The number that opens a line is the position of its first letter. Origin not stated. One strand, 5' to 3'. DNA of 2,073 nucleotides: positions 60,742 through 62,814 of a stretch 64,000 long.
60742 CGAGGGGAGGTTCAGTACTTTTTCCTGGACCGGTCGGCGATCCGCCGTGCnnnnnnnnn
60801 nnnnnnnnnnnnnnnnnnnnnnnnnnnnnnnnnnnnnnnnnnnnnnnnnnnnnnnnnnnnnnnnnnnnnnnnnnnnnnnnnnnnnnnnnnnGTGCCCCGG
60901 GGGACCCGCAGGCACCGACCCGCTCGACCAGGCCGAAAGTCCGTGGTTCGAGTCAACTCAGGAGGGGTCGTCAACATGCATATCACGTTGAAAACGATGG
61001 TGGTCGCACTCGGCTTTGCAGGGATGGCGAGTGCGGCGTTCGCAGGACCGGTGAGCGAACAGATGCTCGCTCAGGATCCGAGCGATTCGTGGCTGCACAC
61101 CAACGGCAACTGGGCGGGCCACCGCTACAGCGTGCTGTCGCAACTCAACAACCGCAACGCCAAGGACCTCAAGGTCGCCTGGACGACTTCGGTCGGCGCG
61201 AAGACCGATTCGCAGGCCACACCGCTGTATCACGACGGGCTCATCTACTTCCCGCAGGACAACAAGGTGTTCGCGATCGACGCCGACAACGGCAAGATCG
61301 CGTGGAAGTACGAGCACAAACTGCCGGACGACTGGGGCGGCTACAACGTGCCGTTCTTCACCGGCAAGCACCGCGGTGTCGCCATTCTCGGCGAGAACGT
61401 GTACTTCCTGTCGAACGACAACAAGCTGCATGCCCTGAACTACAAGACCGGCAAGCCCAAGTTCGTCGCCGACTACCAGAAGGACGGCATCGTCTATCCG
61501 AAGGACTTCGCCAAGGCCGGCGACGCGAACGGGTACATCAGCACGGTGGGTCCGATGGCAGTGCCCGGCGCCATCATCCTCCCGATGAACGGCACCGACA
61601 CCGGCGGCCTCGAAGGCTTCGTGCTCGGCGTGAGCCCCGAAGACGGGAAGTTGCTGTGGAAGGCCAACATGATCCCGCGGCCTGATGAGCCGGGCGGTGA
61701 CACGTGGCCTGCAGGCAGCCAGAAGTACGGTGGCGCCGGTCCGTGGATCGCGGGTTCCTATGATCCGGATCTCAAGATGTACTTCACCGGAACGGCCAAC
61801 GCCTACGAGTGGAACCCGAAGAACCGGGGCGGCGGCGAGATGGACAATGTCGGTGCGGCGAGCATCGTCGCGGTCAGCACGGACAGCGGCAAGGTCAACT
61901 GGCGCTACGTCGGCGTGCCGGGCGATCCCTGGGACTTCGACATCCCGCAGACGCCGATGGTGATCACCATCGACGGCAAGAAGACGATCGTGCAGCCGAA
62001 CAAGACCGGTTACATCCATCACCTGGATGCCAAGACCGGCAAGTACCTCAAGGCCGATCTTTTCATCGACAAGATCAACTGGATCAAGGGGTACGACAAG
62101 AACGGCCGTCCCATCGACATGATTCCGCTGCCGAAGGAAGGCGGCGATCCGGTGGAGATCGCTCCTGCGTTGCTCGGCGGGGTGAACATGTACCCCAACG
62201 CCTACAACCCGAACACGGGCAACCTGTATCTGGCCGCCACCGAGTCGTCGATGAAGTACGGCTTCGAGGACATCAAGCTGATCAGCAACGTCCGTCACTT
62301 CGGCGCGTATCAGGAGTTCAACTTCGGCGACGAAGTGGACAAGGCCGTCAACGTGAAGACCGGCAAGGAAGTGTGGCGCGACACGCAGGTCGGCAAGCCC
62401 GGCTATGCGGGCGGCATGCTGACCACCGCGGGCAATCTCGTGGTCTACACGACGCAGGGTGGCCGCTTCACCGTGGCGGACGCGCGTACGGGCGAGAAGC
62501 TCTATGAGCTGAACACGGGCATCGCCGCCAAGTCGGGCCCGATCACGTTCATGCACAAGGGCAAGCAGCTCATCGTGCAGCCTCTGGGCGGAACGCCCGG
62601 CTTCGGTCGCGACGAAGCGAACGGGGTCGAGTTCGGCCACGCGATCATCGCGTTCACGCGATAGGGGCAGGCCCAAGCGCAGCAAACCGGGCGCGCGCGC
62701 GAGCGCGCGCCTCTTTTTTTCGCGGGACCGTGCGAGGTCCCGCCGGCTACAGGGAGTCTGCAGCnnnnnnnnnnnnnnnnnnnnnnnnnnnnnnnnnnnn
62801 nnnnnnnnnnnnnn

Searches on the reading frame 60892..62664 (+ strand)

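Call 55: search_protein_families(library=pfam, proteins=[window:60892-62664:+], max_evalue=0.0001)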
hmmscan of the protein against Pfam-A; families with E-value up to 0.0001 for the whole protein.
window:60892-62664:+ (590 aa): 3 families
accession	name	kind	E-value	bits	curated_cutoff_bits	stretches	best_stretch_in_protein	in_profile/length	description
PF01011.28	PQQ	-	6.4e-54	184.1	26.7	2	67-385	1-334/595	Glucose/ethanol/alcohol dehydrogenase, beta-propeller domain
PF13360.13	PQQ_2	-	6.5e-20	72.2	27.6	2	89-189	49-140/233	Outer membrane protein assembly factor BamB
PF13570.13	Beta-prop_ACSF4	-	4.4e-08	33.3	133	0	89-198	35-134/329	Beta-alanine-activating enzyme, beta-propeller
